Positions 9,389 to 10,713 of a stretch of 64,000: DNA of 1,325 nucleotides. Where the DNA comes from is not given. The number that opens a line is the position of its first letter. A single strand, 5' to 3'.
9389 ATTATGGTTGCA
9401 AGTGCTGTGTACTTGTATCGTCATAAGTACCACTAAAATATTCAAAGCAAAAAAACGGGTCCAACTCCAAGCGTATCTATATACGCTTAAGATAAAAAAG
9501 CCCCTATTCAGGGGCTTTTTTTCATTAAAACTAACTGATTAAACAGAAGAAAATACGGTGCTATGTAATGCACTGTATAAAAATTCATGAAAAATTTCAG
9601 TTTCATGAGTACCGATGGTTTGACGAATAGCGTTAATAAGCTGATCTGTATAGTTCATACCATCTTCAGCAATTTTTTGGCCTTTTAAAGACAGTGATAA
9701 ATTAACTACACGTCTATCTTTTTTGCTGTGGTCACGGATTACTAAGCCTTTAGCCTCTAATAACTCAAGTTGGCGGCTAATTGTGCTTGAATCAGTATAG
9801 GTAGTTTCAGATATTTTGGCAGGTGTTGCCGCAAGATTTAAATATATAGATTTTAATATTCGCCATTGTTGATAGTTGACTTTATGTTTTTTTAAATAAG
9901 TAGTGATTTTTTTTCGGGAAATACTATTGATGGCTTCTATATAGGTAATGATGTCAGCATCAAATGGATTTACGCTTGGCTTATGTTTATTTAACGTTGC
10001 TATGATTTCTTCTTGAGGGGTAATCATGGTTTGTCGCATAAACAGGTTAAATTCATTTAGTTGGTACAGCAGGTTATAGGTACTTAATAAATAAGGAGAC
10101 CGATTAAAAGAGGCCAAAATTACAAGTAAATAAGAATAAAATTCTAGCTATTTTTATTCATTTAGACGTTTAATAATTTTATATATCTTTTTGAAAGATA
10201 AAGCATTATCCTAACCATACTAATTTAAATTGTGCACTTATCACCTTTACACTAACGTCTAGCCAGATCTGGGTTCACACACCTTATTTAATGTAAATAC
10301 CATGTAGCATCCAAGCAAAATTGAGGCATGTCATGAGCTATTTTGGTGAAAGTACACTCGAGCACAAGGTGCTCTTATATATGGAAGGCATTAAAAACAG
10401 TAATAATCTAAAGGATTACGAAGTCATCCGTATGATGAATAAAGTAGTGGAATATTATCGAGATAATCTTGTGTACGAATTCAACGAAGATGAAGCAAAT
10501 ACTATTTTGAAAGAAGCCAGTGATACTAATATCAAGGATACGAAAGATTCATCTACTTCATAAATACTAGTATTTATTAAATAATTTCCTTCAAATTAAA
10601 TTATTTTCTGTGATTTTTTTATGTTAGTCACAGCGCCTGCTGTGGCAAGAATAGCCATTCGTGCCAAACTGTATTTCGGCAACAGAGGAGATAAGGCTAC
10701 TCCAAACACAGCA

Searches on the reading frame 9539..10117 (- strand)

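Call 20: search_protein_families(library=pfam, proteins=[window:9539-10117:-], max_evalue=0.01)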
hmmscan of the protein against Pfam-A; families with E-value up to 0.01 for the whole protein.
window:9539-10117:- (192 aa): 7 families
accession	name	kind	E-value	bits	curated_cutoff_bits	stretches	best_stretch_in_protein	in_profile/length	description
PF01047.28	MarR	-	2e-11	44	24.6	1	81-138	2-59/59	MarR family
PF12802.13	MarR_2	-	1.4e-10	41.6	27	1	80-136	3-60/61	MarR family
PF13463.12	HTH_27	-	4.4e-07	30.5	22.2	1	80-146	1-68/68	Winged helix DNA-binding domain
PF22381.2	Staph_reg_Sar_Rot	-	5.1e-07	30.1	27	1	71-151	3-83/85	Transcriptional regulator SarA/Rot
PF13601.12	HTH_34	-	2.2e-05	25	27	1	87-159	5-78/80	Winged helix DNA-binding domain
PF13412.12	HTH_24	-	0.0023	17.9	21.9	1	81-126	2-47/48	Winged helix-turn-helix DNA-binding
PF01978.25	TrmB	-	0.0075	16.5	25.6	0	96-133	22-59/68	Sugar-specific transcriptional regulator TrmB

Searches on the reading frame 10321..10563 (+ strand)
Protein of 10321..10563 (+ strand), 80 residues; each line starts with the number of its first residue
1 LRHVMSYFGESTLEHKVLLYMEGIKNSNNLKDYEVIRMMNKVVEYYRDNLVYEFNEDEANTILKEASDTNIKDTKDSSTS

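Call 20: search_protein_families(library=pfam, proteins=[window:10321-10563:+], max_evalue=0.01)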
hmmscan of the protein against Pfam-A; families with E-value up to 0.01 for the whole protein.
window:10321-10563:+ (80 aa): 0 families

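Call 25: search_protein_families(library=ncbifam, proteins=[window:10321-10563:+], max_evalue=0.01)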
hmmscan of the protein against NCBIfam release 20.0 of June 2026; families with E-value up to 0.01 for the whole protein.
window:10321-10563:+ (80 aa): 0 families

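Call 58: search_protein_families(library=padloc, proteins=[window:10333-10563:+], max_evalue=0.1)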
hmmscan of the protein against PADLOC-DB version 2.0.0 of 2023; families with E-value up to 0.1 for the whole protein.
window:10333-10563:+ (76 aa): 0 families

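Call 59: search_protein_families(library=phrogs, proteins=[window:10333-10563:+], max_evalue=0.1)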
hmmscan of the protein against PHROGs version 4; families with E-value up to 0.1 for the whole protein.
window:10333-10563:+ (76 aa): 2 families
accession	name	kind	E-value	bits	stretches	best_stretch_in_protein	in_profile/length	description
phrog_12266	-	unknown function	0.039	14.8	1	18-57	27-66/71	-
phrog_37933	-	unknown function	0.061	14.6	1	21-50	20-49/64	-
